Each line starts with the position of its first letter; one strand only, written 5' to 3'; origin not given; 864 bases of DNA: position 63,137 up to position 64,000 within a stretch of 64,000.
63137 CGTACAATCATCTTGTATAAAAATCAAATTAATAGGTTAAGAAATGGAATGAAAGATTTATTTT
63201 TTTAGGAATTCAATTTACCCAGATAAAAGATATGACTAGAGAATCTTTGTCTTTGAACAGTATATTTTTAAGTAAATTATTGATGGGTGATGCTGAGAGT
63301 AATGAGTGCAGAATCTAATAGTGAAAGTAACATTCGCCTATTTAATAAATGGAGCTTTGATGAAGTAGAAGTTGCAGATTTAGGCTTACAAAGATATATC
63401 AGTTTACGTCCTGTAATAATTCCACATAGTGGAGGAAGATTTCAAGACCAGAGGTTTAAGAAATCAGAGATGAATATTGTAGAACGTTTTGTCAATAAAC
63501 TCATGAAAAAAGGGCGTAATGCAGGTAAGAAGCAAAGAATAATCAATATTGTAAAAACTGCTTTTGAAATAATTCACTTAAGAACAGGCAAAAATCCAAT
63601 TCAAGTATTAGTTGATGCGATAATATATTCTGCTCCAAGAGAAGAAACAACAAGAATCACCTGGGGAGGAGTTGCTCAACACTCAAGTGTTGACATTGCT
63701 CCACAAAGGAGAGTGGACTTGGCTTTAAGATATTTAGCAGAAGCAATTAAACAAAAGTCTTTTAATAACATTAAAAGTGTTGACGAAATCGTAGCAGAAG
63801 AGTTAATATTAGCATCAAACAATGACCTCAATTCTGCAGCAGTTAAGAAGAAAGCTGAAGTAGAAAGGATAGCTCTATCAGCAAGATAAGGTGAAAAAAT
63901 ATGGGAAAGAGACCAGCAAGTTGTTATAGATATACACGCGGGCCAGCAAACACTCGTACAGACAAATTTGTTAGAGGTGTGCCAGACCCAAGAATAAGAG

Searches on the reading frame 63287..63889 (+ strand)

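Call 62: search_protein_families(library=pfam, proteins=[window:63287-63889:+])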
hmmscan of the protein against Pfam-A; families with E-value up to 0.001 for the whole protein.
window:63287-63889:+ (200 aa): 1 family
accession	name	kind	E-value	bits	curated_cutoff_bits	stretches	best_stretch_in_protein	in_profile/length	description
PF00177.27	Ribosomal_S7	-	1.3e-41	142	24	1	35-200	2-148/148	Ribosomal protein S7p/S5e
